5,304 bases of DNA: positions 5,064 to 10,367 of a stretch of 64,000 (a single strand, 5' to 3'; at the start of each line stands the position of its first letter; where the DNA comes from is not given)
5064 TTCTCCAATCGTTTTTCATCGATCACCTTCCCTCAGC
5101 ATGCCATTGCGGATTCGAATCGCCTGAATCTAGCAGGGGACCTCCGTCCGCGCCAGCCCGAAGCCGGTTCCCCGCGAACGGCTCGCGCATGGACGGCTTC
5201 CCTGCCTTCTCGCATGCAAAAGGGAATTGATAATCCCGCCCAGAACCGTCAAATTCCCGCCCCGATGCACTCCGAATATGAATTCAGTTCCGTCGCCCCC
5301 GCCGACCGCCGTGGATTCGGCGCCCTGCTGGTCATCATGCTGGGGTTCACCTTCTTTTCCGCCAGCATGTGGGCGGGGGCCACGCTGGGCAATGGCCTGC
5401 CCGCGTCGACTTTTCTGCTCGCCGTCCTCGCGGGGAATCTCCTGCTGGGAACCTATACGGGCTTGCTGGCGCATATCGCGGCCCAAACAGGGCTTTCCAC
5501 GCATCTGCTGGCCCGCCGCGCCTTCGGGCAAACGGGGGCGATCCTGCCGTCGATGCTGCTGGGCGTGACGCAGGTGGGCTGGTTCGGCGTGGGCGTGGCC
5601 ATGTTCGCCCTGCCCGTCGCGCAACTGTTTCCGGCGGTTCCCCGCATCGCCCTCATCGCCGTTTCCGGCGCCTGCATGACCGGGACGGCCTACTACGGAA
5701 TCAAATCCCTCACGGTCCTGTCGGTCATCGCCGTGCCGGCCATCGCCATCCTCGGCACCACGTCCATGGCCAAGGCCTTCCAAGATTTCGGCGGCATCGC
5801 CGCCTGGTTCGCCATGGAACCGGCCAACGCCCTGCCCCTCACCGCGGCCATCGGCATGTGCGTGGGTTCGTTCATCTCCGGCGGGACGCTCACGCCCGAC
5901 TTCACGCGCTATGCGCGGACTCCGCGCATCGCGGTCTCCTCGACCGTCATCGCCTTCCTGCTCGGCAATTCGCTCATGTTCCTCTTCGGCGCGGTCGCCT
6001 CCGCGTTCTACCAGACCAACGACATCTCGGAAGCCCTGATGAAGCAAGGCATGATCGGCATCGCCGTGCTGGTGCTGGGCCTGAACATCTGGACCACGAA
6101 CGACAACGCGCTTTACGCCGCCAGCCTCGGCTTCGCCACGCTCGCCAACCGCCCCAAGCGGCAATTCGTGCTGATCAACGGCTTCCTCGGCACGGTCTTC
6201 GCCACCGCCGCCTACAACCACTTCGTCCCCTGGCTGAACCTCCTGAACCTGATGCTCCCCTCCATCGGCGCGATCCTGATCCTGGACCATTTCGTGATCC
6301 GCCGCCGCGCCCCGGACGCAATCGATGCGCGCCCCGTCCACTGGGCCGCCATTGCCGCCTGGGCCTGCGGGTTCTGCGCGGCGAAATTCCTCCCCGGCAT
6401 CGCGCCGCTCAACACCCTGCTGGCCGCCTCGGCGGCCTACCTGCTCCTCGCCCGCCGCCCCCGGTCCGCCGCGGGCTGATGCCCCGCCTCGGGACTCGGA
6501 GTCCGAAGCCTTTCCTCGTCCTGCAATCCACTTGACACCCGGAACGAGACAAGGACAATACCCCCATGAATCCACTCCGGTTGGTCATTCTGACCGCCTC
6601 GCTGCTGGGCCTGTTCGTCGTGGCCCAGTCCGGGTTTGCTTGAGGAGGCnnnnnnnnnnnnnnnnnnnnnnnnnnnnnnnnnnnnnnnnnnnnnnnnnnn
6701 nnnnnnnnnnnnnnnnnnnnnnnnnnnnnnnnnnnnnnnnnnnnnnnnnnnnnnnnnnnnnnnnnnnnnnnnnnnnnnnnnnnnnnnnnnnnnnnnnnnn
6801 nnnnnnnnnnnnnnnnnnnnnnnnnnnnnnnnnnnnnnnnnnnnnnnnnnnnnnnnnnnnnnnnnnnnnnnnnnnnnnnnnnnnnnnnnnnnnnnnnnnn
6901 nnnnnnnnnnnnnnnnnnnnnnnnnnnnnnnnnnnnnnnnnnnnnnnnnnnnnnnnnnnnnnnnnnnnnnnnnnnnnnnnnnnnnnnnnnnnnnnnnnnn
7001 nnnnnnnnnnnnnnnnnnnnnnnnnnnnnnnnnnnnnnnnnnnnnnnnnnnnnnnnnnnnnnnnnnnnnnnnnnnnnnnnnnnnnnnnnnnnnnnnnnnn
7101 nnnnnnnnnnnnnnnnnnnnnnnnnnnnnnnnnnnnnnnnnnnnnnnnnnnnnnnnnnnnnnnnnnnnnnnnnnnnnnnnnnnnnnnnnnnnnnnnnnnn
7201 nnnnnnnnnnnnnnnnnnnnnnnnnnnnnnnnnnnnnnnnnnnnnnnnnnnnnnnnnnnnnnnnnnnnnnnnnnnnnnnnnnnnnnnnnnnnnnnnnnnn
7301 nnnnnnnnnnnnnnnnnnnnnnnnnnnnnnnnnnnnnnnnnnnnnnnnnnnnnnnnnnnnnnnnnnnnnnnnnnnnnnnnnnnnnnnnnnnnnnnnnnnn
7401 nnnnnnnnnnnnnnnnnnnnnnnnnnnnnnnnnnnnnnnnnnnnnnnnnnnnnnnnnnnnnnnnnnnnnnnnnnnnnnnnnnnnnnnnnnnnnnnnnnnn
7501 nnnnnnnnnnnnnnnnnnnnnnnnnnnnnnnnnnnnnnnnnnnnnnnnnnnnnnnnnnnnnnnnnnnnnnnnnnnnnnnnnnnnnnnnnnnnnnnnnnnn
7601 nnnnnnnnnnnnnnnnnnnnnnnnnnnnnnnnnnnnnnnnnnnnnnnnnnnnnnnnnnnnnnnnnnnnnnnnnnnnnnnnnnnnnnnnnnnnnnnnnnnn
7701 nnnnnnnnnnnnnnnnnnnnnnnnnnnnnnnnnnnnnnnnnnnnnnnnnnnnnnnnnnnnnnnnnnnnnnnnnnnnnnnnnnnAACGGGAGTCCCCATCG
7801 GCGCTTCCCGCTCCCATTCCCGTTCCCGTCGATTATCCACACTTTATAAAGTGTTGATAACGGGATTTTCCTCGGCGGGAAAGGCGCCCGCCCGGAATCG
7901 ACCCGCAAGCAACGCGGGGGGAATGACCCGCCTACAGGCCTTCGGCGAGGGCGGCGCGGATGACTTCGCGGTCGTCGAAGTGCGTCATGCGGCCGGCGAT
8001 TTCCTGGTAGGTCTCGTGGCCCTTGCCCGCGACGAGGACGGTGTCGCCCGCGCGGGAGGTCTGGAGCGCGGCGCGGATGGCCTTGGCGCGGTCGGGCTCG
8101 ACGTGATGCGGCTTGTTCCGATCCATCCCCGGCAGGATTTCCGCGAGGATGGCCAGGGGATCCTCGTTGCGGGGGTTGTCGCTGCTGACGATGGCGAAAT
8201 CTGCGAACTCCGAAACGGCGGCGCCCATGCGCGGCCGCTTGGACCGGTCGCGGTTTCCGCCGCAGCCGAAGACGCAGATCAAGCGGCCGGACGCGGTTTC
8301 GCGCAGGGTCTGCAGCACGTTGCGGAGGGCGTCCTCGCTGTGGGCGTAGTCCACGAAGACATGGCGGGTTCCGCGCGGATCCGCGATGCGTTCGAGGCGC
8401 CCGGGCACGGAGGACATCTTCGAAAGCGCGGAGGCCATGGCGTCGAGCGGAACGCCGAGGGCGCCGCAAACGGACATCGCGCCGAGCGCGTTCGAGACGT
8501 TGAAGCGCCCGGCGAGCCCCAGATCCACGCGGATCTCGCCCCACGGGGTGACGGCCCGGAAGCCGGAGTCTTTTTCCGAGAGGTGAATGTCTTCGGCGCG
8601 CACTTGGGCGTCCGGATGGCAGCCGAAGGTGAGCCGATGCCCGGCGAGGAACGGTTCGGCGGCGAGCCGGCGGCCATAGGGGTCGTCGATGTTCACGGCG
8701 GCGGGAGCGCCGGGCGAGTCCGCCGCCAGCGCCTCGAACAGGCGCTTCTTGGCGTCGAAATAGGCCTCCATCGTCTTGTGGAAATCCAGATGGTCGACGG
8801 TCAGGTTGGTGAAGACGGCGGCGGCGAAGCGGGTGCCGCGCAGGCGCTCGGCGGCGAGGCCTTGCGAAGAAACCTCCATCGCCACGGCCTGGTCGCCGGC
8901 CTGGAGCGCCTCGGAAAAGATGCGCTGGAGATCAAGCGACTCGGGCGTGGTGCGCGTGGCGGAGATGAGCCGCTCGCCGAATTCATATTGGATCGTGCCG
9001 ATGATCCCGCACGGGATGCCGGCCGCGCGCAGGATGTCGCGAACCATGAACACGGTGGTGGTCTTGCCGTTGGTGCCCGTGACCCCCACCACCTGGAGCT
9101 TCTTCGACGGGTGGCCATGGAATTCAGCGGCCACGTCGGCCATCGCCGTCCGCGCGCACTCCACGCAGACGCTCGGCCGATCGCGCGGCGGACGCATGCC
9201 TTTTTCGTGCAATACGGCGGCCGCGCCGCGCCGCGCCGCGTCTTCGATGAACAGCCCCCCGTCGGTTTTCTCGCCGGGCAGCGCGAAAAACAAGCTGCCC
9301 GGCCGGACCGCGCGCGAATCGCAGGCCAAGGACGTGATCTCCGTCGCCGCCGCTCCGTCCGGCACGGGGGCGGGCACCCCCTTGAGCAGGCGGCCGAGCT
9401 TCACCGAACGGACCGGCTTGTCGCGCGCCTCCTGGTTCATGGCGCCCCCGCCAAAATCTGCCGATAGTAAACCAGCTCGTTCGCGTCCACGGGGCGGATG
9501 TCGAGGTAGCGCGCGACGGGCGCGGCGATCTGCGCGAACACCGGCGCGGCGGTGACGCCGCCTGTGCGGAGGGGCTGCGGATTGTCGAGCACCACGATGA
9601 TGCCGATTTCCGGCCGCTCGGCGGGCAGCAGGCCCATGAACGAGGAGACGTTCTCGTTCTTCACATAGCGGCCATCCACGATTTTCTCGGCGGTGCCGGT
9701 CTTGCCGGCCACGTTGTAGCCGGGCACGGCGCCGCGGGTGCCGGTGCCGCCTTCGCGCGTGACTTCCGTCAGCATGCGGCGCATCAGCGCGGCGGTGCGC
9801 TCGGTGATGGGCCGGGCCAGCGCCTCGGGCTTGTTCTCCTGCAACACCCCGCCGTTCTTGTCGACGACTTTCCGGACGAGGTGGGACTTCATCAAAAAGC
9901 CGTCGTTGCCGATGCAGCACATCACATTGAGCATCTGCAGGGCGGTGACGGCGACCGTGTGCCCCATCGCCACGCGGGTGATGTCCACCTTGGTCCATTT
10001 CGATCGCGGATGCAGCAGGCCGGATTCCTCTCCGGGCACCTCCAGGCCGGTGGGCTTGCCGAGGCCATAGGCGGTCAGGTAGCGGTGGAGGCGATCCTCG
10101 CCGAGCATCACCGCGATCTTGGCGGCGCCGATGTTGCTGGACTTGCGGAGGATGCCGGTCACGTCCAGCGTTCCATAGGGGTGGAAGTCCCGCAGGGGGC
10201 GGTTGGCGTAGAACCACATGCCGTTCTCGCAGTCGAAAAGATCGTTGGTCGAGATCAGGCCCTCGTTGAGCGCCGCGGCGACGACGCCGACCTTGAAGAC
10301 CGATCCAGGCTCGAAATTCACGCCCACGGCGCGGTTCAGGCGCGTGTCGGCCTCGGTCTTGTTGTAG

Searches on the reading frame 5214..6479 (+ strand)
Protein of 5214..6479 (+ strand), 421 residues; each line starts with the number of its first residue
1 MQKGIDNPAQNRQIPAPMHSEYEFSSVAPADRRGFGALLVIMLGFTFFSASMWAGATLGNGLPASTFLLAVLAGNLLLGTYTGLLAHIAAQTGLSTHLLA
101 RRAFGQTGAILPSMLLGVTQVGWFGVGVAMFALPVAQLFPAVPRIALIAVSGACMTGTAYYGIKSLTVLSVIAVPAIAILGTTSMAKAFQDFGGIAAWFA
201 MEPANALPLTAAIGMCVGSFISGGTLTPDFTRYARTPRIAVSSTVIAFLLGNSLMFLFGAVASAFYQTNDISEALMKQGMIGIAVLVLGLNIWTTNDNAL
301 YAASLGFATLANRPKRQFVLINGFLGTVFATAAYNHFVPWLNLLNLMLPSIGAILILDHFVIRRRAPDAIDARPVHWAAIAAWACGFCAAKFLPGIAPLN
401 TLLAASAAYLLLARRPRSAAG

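Call 68: search_protein_families(library=pfam, proteins=[window:5214-6479:+], max_evalue=0.00001)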
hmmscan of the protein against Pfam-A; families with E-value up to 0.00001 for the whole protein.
window:5214-6479:+ (421 aa): 1 family
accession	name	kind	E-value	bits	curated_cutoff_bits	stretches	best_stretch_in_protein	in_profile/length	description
PF02133.21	Transp_cyt_pur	-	1.2e-39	136.8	23.5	1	37-390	12-413/440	Permease for cytosine/purines, uracil, thiamine, allantoin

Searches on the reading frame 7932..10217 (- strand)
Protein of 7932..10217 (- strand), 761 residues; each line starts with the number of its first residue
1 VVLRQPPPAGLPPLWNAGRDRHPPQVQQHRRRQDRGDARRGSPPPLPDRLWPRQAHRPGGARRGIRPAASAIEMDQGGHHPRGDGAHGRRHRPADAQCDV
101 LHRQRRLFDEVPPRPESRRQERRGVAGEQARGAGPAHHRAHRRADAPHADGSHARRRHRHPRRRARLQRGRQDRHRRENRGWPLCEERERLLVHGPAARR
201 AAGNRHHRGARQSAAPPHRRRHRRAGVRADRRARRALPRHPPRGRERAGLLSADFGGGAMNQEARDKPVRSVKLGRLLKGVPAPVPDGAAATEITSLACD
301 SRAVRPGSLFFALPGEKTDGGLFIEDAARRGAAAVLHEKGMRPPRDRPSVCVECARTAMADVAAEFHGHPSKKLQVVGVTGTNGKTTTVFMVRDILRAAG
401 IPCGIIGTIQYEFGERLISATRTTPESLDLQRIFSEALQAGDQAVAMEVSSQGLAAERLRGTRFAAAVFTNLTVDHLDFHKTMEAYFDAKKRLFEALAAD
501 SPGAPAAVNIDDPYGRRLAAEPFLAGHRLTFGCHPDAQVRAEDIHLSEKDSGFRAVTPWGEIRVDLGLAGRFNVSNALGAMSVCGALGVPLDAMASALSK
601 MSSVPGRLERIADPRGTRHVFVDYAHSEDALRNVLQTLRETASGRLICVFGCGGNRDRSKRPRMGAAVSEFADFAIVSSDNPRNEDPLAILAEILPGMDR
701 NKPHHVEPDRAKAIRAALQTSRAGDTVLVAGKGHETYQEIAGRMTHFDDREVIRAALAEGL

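Call 68: search_protein_families(library=pfam, proteins=[window:7932-10217:-], max_evalue=0.00001)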
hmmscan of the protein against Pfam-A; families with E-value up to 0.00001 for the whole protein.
window:7932-10217:- (761 aa): 3 families
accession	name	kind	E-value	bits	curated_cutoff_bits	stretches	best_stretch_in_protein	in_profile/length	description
PF08245.18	Mur_ligase_M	-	3.5e-51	174.5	24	1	379-583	1-199/200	Mur ligase middle domain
PF02875.26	Mur_ligase_C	-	3.8e-32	112.2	28.4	1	606-733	1-127/127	Mur ligase, glutamate ligase domain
PF01225.30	Mur_ligase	-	2.2e-08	34.8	21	1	293-340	1-53/95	Mur ligase family, catalytic domain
